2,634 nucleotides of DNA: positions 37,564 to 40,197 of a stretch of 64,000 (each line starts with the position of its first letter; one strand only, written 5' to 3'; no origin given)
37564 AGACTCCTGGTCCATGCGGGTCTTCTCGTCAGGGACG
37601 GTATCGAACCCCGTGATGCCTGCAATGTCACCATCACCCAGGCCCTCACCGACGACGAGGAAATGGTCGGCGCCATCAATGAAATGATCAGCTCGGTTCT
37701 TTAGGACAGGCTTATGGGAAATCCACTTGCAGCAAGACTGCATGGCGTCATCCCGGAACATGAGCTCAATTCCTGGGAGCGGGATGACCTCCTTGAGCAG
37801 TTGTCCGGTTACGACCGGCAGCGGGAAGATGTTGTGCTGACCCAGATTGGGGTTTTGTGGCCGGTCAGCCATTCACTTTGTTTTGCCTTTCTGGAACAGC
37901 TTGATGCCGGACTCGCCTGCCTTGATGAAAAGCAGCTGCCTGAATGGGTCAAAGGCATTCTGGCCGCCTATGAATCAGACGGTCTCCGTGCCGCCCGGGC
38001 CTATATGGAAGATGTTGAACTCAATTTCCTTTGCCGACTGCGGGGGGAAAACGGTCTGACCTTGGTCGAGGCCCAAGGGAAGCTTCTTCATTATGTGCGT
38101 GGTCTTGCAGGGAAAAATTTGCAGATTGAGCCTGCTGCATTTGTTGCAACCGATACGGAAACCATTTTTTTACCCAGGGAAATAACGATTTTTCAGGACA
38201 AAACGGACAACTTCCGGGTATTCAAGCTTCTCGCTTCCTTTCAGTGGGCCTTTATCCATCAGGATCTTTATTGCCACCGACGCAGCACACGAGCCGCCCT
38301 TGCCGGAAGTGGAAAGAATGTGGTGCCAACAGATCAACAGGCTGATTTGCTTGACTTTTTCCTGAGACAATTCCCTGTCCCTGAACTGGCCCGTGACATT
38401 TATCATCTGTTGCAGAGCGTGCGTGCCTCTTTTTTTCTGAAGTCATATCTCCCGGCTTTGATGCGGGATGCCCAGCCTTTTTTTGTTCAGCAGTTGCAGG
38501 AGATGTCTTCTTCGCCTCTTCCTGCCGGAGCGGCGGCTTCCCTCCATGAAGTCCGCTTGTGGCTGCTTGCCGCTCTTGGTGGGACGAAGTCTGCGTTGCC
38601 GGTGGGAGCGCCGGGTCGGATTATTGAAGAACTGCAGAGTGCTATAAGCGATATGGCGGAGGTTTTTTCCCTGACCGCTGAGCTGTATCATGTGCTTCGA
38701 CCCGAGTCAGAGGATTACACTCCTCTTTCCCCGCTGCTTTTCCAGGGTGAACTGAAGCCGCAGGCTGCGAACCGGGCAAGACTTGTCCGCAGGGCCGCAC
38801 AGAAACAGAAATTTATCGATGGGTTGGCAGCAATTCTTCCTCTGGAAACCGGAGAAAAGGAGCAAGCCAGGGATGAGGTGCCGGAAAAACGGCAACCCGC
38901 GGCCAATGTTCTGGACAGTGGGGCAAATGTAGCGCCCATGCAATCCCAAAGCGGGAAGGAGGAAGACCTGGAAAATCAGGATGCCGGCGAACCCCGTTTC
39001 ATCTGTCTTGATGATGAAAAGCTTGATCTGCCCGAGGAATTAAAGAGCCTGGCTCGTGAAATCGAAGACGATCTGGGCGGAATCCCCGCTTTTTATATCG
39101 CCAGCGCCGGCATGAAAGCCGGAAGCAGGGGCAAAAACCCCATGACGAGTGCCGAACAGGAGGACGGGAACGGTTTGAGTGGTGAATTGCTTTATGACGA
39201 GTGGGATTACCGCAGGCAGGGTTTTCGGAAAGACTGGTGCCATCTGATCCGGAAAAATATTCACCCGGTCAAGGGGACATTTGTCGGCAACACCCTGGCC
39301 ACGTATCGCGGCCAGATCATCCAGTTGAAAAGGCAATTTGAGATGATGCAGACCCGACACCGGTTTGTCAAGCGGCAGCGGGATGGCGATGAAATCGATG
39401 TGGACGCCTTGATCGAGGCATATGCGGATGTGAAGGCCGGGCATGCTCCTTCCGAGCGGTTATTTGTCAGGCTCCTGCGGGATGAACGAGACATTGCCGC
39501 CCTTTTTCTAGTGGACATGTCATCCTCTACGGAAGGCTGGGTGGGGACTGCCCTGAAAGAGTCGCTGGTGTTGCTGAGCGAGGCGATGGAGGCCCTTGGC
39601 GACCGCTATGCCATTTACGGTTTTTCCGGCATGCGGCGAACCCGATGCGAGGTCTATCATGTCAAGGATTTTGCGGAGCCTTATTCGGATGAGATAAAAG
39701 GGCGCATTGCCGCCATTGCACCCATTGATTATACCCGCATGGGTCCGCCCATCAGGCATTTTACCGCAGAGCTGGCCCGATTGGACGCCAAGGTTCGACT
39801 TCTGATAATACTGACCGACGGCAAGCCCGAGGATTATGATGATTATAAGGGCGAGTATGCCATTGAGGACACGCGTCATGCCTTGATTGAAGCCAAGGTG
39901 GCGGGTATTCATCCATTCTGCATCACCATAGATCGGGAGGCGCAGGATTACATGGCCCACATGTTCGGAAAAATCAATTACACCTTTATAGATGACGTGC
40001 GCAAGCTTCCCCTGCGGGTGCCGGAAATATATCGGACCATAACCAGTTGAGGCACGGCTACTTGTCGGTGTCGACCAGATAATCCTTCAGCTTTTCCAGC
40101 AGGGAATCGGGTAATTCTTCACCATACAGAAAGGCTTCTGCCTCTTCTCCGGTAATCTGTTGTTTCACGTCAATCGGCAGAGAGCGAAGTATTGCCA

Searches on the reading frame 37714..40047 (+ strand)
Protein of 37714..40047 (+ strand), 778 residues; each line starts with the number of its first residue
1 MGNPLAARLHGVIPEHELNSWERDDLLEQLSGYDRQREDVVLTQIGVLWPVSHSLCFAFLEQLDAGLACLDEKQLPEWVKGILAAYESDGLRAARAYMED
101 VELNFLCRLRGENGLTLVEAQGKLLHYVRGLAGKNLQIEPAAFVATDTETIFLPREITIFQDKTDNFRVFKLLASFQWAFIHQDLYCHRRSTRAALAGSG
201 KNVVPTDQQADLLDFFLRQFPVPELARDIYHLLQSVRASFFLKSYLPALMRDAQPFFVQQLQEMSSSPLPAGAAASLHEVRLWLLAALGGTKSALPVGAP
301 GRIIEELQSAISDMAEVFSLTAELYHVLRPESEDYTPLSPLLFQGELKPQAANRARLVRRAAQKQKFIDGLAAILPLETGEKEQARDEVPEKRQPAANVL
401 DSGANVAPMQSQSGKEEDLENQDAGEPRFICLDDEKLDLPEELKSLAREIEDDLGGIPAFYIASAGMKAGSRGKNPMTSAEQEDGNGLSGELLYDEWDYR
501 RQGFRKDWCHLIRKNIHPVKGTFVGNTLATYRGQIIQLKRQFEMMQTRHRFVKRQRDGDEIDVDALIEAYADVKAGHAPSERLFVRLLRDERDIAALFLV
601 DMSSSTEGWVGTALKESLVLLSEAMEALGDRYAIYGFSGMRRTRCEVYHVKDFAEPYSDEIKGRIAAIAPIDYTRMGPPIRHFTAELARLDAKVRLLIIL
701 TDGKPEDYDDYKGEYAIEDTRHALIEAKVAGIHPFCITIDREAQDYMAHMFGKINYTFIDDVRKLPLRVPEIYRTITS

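Call 49: search_protein_families(library=pfam, proteins=[window:37714-40047:+], max_evalue=0.001)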
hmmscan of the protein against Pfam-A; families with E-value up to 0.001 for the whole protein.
window:37714-40047:+ (778 aa): 1 family
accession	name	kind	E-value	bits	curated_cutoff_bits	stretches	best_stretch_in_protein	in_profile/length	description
PF00092.34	VWA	-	0.00011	22.9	23.8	1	598-745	4-142/174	von Willebrand factor type A domain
